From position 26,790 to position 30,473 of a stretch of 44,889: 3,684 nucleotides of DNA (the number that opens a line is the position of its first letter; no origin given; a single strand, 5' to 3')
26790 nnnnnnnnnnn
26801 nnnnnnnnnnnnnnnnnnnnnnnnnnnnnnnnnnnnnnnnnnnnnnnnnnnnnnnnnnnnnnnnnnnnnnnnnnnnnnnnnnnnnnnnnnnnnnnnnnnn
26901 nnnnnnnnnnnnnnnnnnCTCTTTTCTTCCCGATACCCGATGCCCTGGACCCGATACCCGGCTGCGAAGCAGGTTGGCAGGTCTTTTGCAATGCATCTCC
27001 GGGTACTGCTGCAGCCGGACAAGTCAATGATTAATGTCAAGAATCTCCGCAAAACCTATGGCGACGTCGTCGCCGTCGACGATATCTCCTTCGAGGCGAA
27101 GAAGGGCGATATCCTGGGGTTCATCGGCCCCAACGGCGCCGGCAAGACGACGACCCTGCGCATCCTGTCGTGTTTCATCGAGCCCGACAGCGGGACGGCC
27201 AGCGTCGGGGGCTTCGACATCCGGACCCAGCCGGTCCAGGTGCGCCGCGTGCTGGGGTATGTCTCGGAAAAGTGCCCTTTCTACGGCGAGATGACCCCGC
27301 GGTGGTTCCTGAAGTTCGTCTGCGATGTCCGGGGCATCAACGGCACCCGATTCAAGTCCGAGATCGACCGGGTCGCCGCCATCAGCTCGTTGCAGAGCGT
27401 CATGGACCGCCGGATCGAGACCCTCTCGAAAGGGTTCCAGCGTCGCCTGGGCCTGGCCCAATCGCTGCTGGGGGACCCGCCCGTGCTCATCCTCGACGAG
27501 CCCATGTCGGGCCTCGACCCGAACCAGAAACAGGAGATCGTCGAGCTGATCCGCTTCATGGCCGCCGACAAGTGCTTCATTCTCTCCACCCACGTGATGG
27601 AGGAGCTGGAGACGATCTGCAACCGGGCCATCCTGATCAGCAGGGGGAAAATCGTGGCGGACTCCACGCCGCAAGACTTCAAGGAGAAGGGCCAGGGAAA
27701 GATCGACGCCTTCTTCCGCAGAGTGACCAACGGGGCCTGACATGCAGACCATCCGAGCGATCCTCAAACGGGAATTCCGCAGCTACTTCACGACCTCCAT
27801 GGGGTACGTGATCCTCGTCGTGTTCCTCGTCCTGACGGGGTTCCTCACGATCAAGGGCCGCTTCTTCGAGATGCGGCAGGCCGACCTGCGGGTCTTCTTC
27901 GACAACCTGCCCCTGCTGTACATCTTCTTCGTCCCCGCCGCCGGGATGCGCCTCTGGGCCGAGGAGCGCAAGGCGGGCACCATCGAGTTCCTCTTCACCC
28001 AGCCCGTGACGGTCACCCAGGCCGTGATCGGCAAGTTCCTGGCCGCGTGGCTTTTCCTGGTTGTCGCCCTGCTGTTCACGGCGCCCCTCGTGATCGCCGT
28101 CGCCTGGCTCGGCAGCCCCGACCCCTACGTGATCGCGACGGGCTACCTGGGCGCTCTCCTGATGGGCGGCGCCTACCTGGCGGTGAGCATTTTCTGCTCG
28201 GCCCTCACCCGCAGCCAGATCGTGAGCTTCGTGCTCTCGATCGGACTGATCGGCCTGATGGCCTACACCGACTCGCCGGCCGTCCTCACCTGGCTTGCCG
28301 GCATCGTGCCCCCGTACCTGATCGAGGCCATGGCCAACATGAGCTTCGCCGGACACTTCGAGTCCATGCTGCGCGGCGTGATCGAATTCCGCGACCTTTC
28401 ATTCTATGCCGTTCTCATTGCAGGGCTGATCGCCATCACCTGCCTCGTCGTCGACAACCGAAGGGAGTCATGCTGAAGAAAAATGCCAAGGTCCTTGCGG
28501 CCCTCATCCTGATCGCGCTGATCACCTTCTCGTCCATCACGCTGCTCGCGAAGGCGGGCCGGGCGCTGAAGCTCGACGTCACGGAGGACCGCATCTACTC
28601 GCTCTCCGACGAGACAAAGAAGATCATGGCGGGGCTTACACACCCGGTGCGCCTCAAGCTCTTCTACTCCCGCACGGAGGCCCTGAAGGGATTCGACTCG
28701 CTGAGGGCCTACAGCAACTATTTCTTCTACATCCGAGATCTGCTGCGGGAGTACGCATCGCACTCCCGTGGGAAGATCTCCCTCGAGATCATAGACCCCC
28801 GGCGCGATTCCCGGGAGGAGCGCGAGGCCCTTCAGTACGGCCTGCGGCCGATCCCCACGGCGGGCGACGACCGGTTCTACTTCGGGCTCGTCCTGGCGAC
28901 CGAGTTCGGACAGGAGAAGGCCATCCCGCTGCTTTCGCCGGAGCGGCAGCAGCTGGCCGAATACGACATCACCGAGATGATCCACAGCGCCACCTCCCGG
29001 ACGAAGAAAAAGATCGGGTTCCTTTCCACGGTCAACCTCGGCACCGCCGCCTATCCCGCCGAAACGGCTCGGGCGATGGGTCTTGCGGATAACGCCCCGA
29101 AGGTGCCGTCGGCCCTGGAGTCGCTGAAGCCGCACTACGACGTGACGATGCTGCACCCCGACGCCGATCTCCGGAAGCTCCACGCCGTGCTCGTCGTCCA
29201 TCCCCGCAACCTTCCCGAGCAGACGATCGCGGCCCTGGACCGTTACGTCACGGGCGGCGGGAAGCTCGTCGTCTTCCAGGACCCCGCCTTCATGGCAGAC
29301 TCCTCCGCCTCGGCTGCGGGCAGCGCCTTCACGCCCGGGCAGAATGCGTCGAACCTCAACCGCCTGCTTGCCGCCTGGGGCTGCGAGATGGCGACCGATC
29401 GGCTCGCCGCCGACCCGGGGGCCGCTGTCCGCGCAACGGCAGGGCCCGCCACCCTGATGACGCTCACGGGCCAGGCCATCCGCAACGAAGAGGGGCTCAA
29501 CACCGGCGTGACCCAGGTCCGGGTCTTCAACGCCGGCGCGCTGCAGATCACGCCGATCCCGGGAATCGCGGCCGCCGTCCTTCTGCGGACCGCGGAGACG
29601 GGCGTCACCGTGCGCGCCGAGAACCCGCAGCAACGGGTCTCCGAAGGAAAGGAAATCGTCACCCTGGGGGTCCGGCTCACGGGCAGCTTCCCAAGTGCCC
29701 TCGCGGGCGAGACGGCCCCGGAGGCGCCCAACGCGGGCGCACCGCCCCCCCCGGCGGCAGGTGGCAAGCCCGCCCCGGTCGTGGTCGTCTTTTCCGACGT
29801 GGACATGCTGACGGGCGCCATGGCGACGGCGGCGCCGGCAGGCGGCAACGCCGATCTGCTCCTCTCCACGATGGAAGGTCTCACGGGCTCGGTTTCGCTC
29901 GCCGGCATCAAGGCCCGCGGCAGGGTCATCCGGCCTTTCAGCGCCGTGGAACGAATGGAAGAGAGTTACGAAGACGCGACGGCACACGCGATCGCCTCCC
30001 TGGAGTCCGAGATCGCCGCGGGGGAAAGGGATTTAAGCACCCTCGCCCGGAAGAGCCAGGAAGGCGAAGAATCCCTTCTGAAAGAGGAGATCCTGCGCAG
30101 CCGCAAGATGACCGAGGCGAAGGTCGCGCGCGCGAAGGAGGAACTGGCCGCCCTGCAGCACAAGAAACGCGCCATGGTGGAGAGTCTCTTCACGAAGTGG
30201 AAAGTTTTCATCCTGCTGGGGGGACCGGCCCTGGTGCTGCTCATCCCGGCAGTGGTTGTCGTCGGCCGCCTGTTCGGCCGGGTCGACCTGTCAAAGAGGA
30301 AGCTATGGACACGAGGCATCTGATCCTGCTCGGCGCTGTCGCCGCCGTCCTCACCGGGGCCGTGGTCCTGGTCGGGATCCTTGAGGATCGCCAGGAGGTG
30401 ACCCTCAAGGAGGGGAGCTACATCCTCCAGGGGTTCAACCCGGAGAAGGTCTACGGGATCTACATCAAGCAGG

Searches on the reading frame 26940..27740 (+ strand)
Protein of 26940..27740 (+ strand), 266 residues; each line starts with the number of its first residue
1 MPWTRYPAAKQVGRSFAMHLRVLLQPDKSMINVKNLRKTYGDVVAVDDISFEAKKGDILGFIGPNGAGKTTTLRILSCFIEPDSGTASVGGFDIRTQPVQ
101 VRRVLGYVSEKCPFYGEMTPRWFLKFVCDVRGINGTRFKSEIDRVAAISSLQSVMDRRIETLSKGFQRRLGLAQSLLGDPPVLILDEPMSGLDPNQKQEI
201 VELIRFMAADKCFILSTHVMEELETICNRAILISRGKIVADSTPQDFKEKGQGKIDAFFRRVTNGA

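Call 62: search_protein_families(library=pfam, proteins=[window:26940-27740:+], max_evalue=0.00001)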
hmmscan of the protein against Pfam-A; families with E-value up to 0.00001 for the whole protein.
window:26940-27740:+ (266 aa): 2 families
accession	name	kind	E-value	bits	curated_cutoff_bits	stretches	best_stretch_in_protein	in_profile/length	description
PF00005.33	ABC_tran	-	7.1e-25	88.6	25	1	47-189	2-136/137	ABC transporter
PF13304.12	AAA_21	-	4.4e-14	53.7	27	1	159-218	235-298/304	AAA domain, putative AbiEii toxin, Type IV TA system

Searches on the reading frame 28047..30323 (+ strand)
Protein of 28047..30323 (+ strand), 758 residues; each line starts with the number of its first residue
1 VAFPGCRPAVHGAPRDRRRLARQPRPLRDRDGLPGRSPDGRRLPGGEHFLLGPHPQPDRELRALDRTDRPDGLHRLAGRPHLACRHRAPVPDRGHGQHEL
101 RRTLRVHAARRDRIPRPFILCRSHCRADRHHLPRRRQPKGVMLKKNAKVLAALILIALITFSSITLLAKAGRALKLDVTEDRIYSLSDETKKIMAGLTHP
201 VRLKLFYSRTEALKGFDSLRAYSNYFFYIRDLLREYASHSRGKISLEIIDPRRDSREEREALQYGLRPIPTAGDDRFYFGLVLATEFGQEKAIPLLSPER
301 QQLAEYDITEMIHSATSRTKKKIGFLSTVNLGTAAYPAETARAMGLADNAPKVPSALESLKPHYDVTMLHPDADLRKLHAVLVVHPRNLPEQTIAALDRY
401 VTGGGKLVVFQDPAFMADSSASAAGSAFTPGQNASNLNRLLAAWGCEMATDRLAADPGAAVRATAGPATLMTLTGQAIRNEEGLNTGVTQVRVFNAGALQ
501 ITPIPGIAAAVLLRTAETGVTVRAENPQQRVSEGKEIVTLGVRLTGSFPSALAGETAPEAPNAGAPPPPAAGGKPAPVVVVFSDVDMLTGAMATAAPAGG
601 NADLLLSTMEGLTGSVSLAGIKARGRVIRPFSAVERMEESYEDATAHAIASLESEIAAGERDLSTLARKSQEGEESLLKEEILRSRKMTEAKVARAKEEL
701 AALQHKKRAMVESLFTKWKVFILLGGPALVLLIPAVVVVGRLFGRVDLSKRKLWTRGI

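Call 62: search_protein_families(library=pfam, proteins=[window:28047-30323:+], max_evalue=0.00001)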
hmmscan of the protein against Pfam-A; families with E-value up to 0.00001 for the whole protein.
window:28047-30323:+ (758 aa): 2 families
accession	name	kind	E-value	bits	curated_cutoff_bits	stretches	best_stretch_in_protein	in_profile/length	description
PF09822.16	ABC_transp_aux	-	1.2e-29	103.9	34.7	1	320-604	1-284/288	ABC-type uncharacterized transport system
PF23357.1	DUF7088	-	2.7e-19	69.7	27.8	1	180-282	1-103/105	Domain of unknown function (DUF7088)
